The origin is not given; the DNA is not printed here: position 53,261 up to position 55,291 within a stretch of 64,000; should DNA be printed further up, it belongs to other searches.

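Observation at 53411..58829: Six tandem VirB2/TrbC-like pilin paralogues with a VirB6-like protein and a secreted Cys-rich protein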

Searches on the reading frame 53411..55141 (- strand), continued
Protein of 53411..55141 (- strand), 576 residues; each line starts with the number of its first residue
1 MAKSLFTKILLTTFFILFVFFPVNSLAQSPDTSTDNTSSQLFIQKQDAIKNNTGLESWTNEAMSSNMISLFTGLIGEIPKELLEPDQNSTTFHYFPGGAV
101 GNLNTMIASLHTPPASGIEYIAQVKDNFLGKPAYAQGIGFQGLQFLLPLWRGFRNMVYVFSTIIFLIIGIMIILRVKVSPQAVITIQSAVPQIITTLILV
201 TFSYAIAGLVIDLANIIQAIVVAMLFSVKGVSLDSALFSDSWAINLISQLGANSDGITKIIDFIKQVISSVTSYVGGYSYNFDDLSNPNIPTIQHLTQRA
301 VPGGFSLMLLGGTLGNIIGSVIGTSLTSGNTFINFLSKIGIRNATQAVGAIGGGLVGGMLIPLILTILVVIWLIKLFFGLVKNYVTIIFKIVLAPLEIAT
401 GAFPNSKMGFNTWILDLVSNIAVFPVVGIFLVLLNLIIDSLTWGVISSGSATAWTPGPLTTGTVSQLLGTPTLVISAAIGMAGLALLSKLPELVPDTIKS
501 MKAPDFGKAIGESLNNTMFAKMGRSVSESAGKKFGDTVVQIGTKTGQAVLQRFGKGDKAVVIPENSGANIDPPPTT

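Call 48: find_related_loci(query=A2, collection=genome_contigs, flank=8000)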
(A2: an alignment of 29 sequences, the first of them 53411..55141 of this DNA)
Query A2 (576 aa) in genome_contigs; peptide patterns used: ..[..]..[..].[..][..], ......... (x = any residue, [..] = any of these).
280 stretches matched a pattern; 244 encode a relative of the query (tblastn E <= 1e-3); the best 80 are kept; 80 distinct loci.
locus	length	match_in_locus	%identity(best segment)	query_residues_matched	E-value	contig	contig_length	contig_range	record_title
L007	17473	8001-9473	52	32-534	6e-155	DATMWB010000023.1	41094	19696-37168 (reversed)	MAG TPA_asm: Candidatus Methanoperedens sp. isolate SMAG_U13083 k141_1847511, whole genome shotgun sequence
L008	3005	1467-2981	54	12-549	4e-161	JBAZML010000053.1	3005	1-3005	MAG: Candidatus Shapirobacteria bacterium isolate SO_2017_LW4_41 scaffold_6329_c2_LW137-91_2017, whole genome shotgun se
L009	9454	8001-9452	56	1-502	2e-152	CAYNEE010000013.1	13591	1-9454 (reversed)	MAG TPA_asm: uncultured Gammaproteobacteria bacterium isolate binchicken_co117_38 genome assembly, contig: NODE_8271_len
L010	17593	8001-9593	52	2-566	3e-152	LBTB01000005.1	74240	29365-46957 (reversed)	MAG: Candidatus Shapirobacteria bacterium GW2011_GWF2_37_20 US46_C0005, whole genome shotgun sequence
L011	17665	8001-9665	51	1-565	7e-149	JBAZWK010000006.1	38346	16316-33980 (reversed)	MAG: Candidatus Shapirobacteria bacterium isolate SO_2017_GW1_30 NODE_4939_length_38346_cov_1.016562_OW334_2017, whole g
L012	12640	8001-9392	49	34-514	3e-136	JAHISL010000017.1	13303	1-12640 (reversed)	MAG: Patescibacteria group bacterium isolate MM_PC_MetaG.mb.172 MM_PC_MetaG.mb.172_k141_173317, whole genome shotgun seq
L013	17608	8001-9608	46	8-547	7e-133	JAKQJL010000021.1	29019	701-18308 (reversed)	MAG: bacterium isolate USDV_maxbin.049 k141_280623, whole genome shotgun sequence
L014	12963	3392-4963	44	22-574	6e-133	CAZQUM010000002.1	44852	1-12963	MAG TPA_asm: uncultured Gammaproteobacteria bacterium isolate SRP294416_co3_917 genome assembly, contig: NODE_771_length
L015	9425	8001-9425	47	1-512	7e-128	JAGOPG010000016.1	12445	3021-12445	Candidatus Shapirobacteria bacterium isolate Go_SlDig_bin_323 Go_SlDig_15148_length_12445_cov_12.509092, whole genome sh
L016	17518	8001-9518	45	14-538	4e-119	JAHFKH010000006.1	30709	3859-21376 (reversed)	MAG: Candidatus Shapirobacteria bacterium isolate nzgw405 NODE_1949_length_30710_cov_3.507110, whole genome shotgun sequ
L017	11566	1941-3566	46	6-559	2e-116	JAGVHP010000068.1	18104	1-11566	MAG: Candidatus Shapirobacteria bacterium isolate DeMMO2_35 c_000000023239, whole genome shotgun sequence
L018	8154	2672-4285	46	6-555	1e-114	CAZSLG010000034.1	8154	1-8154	MAG TPA_asm: uncultured Gammaproteobacteria bacterium isolate SRP062349_co5_136 genome assembly, contig: NODE_4718_lengt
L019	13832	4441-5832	42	33-551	1e-107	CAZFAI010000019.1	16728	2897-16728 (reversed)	MAG TPA_asm: uncultured Gammaproteobacteria bacterium isolate binchicken_co39_529 genome assembly, contig: NODE_8371_len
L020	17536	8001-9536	41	6-575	3e-107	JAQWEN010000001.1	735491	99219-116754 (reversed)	MAG: Candidatus Shapirobacteria bacterium isolate STF2_76 NODE_1_length_735491_cov_9.474058_Sandtown_F2, whole genome sh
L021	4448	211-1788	39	8-557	8e-107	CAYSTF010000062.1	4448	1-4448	MAG TPA_asm: uncultured Gammaproteobacteria bacterium isolate SRP263991_co3_231 genome assembly, contig: NODE_33057_leng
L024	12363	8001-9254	42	44-517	8e-104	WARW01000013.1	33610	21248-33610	MAG: Patescibacteria group bacterium isolate AMAZON02 genome_13, whole genome shotgun sequence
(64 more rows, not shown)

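Call 63: search_protein_families(library=pfam, proteins=[P0002, P0005, P0007, P0010, P0015, P0019, P0024, P0027, P0045, P0047], max_evalue=1)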
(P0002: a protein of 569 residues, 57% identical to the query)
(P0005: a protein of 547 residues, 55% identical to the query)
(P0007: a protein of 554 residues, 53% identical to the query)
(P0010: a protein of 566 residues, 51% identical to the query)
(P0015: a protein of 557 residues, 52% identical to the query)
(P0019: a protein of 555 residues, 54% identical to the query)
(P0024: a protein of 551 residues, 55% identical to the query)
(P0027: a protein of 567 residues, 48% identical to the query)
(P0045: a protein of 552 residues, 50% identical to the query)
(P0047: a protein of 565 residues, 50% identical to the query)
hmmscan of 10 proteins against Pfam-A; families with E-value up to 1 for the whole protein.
P0002 (569 aa): 0 families

P0005 (547 aa): 0 families

P0007 (554 aa): 0 families

P0010 (566 aa): 0 families

P0015 (557 aa): 0 families

P0019 (555 aa): 0 families

P0024 (551 aa): 0 families

P0027 (567 aa): 0 families

P0045 (552 aa): 0 families

P0047 (565 aa): 1 family
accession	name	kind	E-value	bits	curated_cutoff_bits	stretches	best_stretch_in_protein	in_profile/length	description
PF11947.13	DUF3464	-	0.13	12.5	25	1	194-256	63-122/149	Photosynthesis affected mutant 68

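Call 64: search_protein_families(library=pfam, proteins=[P0087, P0090, P0092, P0098, P0104, P0105, P0108, P0111, P0114, P0120], max_evalue=1)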
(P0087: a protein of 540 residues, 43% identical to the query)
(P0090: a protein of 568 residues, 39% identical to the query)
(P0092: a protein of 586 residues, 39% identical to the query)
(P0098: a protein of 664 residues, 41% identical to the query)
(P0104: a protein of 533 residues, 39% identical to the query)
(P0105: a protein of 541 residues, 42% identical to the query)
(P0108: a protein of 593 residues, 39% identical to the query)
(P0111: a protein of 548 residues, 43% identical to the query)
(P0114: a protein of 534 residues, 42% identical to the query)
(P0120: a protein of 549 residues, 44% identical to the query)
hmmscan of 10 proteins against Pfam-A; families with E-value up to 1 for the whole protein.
P0087 (540 aa): 1 family
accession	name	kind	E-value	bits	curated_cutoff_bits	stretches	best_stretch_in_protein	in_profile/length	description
PF04610.19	TrbL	-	0.00083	19.6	25.9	1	257-413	40-190/215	TrbL/VirB6 plasmid conjugal transfer protein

P0090 (568 aa): 1 family
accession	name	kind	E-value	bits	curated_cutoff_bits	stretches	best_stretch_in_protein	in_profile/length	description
PF03699.18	UPF0182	-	0.03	12.9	27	1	146-259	134-246/770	Uncharacterised protein family (UPF0182)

P0092 (586 aa): 3 families
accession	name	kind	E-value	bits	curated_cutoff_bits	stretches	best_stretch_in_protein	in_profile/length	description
PF03699.18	UPF0182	-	0.24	9.9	27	1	152-242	133-223/770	Uncharacterised protein family (UPF0182)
PF09716.15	ETRAMP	-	0.6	10.6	29.1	1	21-101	5-74/81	Malarial early transcribed membrane protein (ETRAMP)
PF02936.19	COX4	-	0.86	10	26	1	21-74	71-124/138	Cytochrome c oxidase subunit IV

P0098 (664 aa): 2 families
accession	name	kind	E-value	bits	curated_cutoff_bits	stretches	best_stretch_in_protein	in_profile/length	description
PF04610.19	TrbL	-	0.0019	18.4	25.9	1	382-528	39-177/215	TrbL/VirB6 plasmid conjugal transfer protein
PF21314.2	TM_ErbB1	-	0.49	10.6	27.1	0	444-465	1-22/36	Epidermal growth factor receptor transmembrane-juxtamembrane segment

P0104 (533 aa): 0 families

P0105 (541 aa): 1 family
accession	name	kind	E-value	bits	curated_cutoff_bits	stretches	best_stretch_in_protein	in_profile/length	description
PF13488.11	Gly-zipper_Omp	-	0.018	15.4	25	1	280-309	3-33/46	Glycine zipper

P0108 (593 aa): 1 family
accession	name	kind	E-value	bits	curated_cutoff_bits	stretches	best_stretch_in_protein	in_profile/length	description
PF04610.19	TrbL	-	0.0035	17.6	25.9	1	350-470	93-212/215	TrbL/VirB6 plasmid conjugal transfer protein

P0111 (548 aa): 1 family
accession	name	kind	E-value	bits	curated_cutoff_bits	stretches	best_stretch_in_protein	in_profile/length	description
PF02706.20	Wzz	-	0.1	13.4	25.5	1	27-64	23-59/91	Chain length determinant protein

P0114 (534 aa): 1 family
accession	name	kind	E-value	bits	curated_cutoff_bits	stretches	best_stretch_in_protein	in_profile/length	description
PF09716.15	ETRAMP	-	0.015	15.8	29.1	1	1-46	1-47/81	Malarial early transcribed membrane protein (ETRAMP)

P0120 (549 aa): 1 family
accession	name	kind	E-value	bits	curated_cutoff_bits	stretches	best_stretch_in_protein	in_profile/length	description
PF11947.13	DUF3464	-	0.54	10.5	25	0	194-252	63-121/149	Photosynthesis affected mutant 68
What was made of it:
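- Three relatives give colinear sub-threshold TrbL hits (call 64). Three independent relatives align colinearly to positions 39-212 of the 215-position TrbL profile (call 64).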

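Call 75: find_homologous_proteins(query=A5, max_evalue=0.001)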
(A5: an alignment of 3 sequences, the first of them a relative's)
Query A5 (3 sequences) (540 aa, profile of the alignment): 638 proteins with E <= 0.001 among 8000 candidates; the best 120 are listed.
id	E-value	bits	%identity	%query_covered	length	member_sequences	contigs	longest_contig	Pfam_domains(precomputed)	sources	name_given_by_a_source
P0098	0.0e+0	1012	65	87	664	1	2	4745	-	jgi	jgi:hypothetical protein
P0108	5.5e-293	991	40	92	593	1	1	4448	-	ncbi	-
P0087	4.0e-285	965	100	100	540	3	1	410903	-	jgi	-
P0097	4.4e-261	886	80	97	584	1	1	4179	-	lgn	-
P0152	5.8e-193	661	43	88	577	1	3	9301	-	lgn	-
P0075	8.2e-193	660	46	87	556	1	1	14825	-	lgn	-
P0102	1.4e-192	660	44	86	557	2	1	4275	-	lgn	-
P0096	1.2e-190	653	44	86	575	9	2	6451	-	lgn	-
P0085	6.8e-188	644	44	93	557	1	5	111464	-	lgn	-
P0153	9.3e-188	644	41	88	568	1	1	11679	-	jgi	-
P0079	3.6e-185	635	46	90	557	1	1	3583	-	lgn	-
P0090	1.3e-184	633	43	86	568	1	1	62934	-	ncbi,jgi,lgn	jgi:hypothetical protein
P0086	2.6e-182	626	41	91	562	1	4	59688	-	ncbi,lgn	-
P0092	1.9e-181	623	43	88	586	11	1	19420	-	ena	-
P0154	1.4e-180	620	45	86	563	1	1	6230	-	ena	-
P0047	5.5e-165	568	46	89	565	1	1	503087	-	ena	-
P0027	1.8e-164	567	46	89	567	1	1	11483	-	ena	-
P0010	5.2e-163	562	47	90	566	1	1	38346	-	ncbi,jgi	ncbi:MAG: hypothetical protein WC784_01455 [Candidatus Shapirobacteria bacterium]|jgi:hypothetical p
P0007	1.7e-161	557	44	99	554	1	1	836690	-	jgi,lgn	jgi:hypothetical protein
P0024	5.3e-158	545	48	86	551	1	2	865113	-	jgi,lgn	jgi:hypothetical protein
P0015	1.1e-157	544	45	92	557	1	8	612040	-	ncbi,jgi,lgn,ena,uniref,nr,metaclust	ncbi:MAG: hypothetical protein US68_C0004G0023 [Candidatus Shapirobacteria bacterium GW2011_GWE1_38_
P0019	7.5e-154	532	48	87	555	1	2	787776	-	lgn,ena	-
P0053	3.9e-153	529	44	86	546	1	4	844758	-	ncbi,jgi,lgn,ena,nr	ncbi:MAG TPA: hypothetical protein PK370_01130 [Candidatus Woesebacteria bacterium]|nr:hypothetical 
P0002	1.9e-151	524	43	90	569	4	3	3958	-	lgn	-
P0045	7.4e-151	522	47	93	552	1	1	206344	-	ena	-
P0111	2.1e-149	517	43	86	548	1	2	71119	-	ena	-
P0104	5.2e-148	512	44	87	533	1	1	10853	-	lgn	-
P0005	1.4e-147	511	45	85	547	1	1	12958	-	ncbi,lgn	-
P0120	5.7e-147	509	41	95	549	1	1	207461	-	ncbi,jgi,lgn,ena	ncbi:MAG: hypothetical protein WCG91_03565 [Candidatus Shapirobacteria bacterium]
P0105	1.2e-141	491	44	88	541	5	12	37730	-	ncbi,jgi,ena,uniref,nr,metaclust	ncbi:hypothetical protein COY20_04755 [Candidatus Shapirobacteria bacterium CG_4_10_14_0_2_um_filter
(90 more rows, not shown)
